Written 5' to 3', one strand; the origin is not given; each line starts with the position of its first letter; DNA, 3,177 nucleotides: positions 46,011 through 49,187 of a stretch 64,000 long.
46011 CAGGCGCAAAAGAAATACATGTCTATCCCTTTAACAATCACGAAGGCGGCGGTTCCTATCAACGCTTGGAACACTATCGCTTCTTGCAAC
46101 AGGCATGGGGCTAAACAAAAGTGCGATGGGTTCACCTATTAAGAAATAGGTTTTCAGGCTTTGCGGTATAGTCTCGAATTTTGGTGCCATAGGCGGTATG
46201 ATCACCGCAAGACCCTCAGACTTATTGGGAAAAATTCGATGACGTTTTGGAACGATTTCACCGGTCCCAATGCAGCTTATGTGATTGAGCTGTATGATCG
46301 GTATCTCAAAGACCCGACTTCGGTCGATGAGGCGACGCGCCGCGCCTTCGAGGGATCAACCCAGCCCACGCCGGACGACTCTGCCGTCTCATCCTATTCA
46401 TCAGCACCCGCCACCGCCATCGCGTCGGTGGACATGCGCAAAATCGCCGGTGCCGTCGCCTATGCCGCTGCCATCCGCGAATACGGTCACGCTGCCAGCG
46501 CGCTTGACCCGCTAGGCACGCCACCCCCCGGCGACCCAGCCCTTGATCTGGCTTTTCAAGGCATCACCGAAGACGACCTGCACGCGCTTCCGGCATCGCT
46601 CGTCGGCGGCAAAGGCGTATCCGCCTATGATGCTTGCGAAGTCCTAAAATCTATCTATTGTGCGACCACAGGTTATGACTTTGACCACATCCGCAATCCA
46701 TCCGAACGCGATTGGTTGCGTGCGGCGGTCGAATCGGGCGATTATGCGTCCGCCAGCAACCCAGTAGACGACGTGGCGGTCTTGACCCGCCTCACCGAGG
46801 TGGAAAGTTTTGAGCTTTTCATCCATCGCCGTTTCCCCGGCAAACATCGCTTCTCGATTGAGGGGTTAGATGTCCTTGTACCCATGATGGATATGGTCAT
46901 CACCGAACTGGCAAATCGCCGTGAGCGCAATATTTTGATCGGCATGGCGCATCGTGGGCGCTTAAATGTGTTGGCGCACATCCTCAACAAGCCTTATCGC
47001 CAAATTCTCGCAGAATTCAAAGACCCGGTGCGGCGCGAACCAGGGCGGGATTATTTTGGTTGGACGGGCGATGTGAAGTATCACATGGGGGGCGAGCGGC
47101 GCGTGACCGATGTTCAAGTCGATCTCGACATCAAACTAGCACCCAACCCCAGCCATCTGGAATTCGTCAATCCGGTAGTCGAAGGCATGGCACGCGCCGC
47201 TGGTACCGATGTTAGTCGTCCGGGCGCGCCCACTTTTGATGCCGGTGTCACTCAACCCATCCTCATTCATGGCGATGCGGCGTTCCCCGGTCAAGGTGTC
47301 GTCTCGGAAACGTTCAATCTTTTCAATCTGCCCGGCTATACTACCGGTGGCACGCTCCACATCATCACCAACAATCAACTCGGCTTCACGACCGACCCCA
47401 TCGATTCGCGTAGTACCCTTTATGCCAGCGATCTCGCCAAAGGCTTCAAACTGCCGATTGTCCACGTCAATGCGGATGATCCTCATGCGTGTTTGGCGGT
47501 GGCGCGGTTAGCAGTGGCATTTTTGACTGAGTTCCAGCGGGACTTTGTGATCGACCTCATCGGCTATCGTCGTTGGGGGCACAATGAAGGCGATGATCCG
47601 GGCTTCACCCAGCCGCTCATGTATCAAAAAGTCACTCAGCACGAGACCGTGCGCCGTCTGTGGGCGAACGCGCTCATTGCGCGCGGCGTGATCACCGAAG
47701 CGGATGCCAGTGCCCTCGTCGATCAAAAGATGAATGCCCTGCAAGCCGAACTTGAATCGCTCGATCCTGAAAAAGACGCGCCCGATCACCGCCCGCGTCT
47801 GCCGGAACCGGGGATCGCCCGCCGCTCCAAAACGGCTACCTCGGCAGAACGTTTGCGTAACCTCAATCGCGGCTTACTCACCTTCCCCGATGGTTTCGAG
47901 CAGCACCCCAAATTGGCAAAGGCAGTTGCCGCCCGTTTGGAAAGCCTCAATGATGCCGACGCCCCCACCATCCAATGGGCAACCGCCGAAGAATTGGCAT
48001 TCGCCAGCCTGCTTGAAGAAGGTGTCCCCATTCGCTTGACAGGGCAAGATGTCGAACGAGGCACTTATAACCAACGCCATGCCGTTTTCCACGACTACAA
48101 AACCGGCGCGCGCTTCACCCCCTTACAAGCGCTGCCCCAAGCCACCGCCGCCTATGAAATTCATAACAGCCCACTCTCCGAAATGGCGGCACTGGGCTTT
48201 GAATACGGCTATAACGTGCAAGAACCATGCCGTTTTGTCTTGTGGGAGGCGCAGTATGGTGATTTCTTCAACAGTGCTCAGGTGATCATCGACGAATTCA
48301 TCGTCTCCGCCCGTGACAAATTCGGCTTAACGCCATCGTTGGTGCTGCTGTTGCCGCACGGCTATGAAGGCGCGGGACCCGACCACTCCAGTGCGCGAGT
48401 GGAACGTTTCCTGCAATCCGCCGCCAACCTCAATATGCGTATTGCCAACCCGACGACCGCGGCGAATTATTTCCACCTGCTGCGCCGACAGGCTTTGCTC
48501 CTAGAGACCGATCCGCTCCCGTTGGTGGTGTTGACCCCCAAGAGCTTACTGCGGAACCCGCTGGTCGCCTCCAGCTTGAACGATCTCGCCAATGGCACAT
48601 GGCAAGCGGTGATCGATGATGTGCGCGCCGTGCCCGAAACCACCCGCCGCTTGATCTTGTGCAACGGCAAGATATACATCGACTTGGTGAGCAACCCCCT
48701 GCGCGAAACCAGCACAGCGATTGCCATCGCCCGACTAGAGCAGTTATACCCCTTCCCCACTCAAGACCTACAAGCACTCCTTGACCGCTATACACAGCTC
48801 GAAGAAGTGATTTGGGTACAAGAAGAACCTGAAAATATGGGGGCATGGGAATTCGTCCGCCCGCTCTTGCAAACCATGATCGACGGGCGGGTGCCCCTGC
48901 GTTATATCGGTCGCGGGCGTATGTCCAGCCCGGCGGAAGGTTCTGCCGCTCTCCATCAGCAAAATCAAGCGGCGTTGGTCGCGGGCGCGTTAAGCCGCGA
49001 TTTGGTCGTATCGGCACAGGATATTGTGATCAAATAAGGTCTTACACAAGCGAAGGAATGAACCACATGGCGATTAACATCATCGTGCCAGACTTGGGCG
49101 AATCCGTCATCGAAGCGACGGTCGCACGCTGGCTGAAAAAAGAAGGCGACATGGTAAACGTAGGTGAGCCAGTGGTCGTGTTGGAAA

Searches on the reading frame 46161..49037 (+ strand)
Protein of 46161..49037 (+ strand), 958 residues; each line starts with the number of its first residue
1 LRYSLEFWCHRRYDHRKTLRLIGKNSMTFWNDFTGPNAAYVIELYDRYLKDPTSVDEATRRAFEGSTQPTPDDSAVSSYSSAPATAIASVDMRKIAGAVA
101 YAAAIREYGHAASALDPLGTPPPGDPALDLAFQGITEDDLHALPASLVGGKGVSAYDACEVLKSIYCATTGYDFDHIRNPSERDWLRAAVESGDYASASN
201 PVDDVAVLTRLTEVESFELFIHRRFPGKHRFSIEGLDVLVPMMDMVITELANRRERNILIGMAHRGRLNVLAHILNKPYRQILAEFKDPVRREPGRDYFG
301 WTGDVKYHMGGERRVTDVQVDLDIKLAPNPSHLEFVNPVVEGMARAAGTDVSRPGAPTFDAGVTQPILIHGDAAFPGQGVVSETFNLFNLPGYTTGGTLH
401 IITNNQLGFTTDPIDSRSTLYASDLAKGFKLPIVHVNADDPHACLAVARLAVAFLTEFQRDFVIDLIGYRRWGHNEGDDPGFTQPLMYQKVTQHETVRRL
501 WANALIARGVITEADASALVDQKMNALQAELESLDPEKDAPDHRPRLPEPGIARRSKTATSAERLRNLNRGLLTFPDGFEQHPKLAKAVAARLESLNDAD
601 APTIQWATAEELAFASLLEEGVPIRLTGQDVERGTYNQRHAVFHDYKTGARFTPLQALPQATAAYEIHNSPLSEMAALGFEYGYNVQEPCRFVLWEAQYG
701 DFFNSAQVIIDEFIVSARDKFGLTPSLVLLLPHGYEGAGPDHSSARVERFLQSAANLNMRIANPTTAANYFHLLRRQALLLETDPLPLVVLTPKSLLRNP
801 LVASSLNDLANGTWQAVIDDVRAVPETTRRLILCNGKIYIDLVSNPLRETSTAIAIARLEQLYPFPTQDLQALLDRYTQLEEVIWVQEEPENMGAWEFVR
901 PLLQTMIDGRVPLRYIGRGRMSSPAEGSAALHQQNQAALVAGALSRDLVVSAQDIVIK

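Call 81: search_protein_families(library=pfam, proteins=[window:46161-49037:+], max_evalue=0.00001)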
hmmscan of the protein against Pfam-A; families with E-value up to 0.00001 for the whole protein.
window:46161-49037:+ (958 aa): 4 families
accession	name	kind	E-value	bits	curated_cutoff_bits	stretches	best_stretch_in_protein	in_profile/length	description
PF00676.26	E1_dh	-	8.3e-45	153.5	22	1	236-530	3-287/300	Dehydrogenase E1 component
PF16870.10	OxoGdeHyase_C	-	2.7e-42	144.5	27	1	804-944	2-151/151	2-oxoglutarate dehydrogenase C-terminal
PF02779.29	Transket_pyr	-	1.5e-40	139.1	27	1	604-798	3-173/174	Transketolase, pyrimidine binding domain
PF16078.10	2-oxogl_dehyd_N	-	8.7e-09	35.2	27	1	34-65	5-36/41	2-oxoglutarate dehydrogenase N-terminus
